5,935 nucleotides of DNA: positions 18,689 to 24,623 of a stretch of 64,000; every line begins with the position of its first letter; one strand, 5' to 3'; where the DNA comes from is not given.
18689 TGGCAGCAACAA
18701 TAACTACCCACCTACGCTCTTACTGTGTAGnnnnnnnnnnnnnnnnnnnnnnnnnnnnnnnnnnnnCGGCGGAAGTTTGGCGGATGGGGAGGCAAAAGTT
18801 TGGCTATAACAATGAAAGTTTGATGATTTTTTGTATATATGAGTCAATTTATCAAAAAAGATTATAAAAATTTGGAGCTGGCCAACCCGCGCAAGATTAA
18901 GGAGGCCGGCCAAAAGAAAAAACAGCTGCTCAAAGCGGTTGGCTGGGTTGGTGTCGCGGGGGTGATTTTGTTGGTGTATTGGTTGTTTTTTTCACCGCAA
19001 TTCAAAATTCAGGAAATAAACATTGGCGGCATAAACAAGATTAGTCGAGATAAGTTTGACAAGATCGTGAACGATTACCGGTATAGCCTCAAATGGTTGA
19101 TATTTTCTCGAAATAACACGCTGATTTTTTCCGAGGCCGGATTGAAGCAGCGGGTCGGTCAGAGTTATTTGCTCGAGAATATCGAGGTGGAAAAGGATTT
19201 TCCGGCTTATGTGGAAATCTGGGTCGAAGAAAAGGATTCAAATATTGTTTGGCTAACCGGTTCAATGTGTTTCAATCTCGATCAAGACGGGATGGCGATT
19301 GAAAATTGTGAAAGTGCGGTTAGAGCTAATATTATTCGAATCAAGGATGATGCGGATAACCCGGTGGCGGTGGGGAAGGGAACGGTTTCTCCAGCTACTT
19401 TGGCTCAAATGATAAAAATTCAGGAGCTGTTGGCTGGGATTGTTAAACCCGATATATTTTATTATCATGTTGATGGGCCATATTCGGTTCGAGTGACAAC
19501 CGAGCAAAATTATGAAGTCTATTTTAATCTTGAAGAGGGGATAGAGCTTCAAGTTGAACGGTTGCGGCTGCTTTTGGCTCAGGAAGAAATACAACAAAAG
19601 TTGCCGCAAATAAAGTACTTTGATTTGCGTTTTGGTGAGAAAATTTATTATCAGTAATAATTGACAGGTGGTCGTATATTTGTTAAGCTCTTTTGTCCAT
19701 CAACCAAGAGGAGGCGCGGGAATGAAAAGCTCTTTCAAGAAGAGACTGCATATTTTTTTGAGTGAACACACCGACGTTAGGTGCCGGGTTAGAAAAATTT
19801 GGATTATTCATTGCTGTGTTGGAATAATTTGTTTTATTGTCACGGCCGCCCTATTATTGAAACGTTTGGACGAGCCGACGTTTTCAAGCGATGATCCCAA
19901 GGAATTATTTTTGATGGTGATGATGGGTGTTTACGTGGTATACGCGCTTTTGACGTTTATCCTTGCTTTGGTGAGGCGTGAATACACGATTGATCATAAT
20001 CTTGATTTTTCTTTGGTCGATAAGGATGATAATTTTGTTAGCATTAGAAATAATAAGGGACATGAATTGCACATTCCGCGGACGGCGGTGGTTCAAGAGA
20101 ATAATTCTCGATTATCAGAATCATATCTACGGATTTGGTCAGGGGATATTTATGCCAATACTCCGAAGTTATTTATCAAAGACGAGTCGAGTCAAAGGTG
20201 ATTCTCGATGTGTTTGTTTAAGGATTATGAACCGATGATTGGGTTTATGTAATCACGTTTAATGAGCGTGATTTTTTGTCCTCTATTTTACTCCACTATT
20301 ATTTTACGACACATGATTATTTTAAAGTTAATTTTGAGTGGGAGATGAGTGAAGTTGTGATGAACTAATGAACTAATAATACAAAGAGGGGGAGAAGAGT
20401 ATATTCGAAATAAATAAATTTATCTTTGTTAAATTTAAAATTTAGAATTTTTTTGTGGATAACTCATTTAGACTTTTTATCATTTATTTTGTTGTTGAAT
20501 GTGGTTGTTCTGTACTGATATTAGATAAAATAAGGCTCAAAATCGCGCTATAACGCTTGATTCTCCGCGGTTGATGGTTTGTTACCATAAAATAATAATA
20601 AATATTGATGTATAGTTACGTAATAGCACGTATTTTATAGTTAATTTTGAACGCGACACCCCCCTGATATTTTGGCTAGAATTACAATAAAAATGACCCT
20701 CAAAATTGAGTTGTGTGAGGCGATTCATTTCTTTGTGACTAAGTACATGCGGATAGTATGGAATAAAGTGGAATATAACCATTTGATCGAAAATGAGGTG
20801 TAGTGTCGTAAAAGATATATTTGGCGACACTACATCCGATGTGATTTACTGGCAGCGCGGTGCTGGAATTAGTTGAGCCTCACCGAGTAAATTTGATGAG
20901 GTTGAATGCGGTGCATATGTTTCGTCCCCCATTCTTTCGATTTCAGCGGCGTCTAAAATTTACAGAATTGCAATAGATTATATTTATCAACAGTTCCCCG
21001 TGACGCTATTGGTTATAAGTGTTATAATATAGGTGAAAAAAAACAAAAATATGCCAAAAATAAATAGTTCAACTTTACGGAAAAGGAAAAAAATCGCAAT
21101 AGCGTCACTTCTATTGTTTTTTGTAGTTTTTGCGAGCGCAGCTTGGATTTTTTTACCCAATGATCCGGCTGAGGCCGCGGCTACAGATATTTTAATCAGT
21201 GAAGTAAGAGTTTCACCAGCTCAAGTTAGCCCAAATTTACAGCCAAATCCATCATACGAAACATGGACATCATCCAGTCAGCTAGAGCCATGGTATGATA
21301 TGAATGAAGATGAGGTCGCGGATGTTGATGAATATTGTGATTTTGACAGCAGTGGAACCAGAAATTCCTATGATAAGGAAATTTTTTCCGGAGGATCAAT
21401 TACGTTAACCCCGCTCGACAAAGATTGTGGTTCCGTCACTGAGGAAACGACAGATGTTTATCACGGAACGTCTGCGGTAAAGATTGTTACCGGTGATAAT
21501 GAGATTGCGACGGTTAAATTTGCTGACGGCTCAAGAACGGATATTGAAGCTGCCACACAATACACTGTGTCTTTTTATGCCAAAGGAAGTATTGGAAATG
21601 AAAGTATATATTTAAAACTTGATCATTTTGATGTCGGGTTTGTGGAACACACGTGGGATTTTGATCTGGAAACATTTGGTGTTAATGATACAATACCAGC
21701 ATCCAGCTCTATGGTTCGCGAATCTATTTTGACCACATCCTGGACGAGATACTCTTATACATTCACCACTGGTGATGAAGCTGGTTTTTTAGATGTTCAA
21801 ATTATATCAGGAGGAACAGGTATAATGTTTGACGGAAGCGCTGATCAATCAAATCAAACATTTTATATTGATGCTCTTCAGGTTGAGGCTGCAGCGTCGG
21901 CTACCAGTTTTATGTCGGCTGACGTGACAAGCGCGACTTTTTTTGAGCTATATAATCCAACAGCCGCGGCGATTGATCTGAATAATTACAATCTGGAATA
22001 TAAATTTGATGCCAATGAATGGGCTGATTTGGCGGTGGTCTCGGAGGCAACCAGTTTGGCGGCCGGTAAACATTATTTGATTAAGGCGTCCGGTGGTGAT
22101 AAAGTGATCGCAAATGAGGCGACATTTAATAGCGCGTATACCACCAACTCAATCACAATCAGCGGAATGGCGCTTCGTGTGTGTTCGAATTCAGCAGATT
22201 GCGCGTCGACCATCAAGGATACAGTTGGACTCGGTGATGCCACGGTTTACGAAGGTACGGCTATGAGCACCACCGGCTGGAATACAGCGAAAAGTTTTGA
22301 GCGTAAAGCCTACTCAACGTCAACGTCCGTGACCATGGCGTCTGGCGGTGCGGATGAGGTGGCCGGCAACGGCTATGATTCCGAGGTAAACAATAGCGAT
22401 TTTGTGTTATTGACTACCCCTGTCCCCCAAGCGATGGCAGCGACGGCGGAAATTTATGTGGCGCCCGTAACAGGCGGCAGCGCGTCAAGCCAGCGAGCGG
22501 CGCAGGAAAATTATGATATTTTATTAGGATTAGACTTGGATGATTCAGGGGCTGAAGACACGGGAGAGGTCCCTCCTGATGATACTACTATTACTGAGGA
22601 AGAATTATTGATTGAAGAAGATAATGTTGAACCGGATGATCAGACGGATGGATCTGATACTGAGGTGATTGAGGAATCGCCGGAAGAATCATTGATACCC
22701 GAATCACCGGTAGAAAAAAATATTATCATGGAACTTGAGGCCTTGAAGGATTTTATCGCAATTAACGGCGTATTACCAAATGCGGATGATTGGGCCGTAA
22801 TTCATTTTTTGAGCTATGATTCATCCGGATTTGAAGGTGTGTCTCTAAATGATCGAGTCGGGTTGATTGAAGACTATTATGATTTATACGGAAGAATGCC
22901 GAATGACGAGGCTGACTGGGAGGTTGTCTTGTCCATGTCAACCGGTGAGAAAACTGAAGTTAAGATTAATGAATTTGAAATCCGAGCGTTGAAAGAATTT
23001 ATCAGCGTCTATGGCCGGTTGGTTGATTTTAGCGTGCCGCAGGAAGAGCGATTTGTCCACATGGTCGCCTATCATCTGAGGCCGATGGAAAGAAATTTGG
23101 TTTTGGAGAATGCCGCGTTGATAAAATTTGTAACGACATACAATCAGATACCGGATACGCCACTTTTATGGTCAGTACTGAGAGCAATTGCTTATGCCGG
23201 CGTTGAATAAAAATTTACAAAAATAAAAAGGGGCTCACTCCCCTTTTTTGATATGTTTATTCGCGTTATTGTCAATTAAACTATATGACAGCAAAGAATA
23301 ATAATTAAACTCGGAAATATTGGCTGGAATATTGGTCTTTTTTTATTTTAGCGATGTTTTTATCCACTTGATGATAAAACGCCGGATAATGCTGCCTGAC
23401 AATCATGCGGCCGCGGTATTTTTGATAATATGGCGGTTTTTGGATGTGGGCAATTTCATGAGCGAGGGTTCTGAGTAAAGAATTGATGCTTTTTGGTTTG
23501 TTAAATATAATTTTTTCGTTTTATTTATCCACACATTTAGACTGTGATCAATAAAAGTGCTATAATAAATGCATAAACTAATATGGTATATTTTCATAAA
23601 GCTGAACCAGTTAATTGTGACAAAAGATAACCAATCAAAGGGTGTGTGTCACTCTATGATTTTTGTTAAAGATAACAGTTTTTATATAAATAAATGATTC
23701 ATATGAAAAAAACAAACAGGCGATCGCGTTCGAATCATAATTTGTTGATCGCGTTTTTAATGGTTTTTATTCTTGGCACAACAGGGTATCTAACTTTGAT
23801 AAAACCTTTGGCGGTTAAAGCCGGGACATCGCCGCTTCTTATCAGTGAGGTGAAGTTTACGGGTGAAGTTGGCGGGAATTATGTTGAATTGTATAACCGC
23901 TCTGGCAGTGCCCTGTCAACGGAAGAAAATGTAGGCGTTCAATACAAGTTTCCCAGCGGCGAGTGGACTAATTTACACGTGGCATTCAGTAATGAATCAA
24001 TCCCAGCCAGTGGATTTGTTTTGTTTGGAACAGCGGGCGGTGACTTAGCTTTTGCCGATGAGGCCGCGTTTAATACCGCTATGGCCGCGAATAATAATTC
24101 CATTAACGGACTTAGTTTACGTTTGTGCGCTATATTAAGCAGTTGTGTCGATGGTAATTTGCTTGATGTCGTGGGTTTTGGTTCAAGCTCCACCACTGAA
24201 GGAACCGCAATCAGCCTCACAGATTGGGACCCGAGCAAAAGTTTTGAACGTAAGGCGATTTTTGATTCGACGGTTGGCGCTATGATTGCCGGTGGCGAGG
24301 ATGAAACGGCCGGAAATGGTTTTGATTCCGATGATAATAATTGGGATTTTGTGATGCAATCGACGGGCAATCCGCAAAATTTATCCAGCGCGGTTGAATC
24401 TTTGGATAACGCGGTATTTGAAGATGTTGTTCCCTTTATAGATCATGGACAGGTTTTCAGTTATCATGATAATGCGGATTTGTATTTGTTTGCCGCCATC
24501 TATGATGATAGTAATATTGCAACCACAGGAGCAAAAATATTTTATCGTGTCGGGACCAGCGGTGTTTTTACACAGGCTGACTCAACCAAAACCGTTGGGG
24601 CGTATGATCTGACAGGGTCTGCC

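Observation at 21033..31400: Duplicated surface-protein cassette: two giant LTD proteins sharing a C-terminal domain, each followed by an inverted HExxH gene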

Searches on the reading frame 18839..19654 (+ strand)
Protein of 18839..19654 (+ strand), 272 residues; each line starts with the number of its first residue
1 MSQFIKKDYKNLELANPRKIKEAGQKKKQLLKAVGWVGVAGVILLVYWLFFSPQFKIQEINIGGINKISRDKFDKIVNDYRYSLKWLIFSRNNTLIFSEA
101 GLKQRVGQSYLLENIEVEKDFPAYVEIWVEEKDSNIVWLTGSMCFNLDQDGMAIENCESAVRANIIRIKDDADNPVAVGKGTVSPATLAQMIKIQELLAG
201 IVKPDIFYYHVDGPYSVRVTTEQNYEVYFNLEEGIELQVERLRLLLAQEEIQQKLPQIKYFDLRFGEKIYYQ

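Call 5: search_protein_families(library=pfam, proteins=[window:18839-19654:+], max_evalue=0.01)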
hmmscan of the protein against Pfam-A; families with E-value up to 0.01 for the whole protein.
window:18839-19654:+ (272 aa): 3 families
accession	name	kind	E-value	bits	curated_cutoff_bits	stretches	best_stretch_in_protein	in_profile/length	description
PF03799.20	FtsQ_DivIB_C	-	3.5e-06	28.3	21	1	147-264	12-114/114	Cell division protein FtsQ/DivIB, C-terminal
PF08478.15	POTRA_1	-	0.0032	18.2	23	0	91-131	28-68/69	POTRA domain, FtsQ-type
PF07332.16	Phage_holin_3_6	-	0.0068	16.9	28.4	0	21-52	24-55/116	Putative Actinobacterial Holin-X, holin superfamily III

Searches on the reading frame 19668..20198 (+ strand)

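Call 5: search_protein_families(library=pfam, proteins=[window:19668-20198:+], max_evalue=0.01)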
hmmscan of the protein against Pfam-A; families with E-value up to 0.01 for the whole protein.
window:19668-20198:+ (177 aa): 1 family
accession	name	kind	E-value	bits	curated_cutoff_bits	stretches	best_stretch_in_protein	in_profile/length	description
PF24095.1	DUF7378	-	0.00014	22.2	27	1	42-95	15-69/144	Domain of unknown function (DUF7378)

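Call 56: search_protein_families(library=ncbifam, proteins=[window:19668-20198:+], max_evalue=0.01)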
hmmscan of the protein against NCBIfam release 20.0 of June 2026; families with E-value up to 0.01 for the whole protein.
window:19668-20198:+ (177 aa): 0 families

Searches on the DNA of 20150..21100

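Call 78: search_rna_families(source=window, start=20150, end=21100, threshold=evalue, max_evalue=1, show_alignments=2)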
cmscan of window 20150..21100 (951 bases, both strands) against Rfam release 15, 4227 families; matches with E-value up to 1: 0.
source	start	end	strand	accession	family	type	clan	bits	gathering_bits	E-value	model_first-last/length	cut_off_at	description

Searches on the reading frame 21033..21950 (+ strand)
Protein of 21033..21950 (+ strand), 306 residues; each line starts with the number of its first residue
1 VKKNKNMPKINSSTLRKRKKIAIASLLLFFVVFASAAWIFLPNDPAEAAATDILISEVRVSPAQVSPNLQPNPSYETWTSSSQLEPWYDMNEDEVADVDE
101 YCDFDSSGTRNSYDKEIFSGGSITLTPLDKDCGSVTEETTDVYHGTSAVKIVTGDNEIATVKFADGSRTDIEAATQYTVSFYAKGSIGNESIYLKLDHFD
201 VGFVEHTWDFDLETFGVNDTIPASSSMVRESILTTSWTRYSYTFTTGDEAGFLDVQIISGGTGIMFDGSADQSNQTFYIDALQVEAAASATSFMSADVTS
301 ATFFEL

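Call 90: search_protein_families(library=pfam, proteins=[window:21033-21950:+], max_evalue=1)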
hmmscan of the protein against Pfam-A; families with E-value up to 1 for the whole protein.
window:21033-21950:+ (306 aa): 2 families
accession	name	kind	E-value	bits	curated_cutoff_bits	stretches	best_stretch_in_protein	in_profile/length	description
PF02018.23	CBM_4_9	-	5.9e-06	27.1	25.9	1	125-196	17-85/136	Carbohydrate binding domain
PF04773.18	FecR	-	5.7e-05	23.9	24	1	150-183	2-36/97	FecR protein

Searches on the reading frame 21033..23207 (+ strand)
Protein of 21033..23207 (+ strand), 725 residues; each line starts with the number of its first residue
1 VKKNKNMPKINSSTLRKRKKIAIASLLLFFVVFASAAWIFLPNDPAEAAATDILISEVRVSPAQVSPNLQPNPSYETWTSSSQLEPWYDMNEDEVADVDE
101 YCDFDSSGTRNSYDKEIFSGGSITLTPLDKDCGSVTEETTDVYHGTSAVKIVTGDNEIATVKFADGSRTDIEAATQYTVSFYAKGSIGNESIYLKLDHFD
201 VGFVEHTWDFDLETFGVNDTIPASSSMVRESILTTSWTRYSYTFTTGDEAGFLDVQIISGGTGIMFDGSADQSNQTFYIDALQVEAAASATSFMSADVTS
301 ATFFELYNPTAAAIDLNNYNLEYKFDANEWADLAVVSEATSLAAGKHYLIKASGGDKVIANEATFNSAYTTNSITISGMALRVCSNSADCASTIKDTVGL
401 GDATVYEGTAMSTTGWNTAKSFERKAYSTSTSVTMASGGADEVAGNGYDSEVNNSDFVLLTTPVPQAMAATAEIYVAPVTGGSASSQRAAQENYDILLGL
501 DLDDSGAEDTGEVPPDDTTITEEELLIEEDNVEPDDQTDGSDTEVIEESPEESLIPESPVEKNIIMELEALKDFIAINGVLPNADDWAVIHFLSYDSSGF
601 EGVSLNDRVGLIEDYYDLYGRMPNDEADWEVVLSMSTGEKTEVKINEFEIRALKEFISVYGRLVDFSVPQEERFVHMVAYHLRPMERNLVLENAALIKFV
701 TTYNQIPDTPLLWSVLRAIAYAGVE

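Call 5: search_protein_families(library=pfam, proteins=[window:21033-23207:+], max_evalue=0.01)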
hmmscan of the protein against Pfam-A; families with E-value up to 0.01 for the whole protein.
window:21033-23207:+ (725 aa): 3 families
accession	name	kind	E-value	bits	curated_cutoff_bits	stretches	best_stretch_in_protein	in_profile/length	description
PF00932.25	LTD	-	9.9e-08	32.8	34.3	1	299-397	22-91/109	Lamin Tail Domain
PF02018.23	CBM_4_9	-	3.8e-05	24.5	25.9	0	126-196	18-85/136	Carbohydrate binding domain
PF04773.18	FecR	-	0.00032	21.5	24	0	150-183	2-36/97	FecR protein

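Call 56: search_protein_families(library=ncbifam, proteins=[window:21033-23207:+], max_evalue=0.01)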
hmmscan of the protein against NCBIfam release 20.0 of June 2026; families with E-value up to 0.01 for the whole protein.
window:21033-23207:+ (725 aa): 1 family
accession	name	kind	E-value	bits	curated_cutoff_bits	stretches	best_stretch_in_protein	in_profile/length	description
NF048003.1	GTA_spike_fiber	domain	1.4e-11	45.3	36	1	134-300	27-177/182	phage head spike fiber domain-containing protein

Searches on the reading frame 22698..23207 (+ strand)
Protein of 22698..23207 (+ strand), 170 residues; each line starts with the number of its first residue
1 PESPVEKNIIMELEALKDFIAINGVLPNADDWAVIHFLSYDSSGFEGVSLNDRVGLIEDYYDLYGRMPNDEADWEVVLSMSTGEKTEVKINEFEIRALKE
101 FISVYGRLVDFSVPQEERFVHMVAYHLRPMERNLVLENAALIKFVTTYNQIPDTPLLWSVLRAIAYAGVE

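Call 11: search_protein_families(library=pfam, proteins=[window:22698-23207:+], max_evalue=10)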
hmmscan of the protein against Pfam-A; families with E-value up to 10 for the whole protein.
seq(170 aa): 1 family
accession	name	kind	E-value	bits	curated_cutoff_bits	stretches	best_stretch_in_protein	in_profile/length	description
PF09373.15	PMBR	-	0.00059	20.2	24.9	1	57-69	17-29/33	Pseudomurein-binding repeat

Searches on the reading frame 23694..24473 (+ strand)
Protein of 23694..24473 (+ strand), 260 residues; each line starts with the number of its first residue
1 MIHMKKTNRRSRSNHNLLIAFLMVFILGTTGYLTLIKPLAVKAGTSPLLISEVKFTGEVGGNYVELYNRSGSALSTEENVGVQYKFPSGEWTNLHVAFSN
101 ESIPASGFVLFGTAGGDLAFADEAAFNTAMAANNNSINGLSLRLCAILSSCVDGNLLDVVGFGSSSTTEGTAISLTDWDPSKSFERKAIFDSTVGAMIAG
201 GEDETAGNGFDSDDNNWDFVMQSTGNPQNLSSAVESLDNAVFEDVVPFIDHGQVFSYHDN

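Call 90: search_protein_families(library=pfam, proteins=[window:23694-24473:+], max_evalue=1)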
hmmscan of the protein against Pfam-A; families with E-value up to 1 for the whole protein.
window:23694-24473:+ (260 aa): 1 family
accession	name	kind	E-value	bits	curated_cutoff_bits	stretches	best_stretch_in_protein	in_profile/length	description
PF00932.25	LTD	-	2.7e-05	24.9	34.3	1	44-162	4-107/109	Lamin Tail Domain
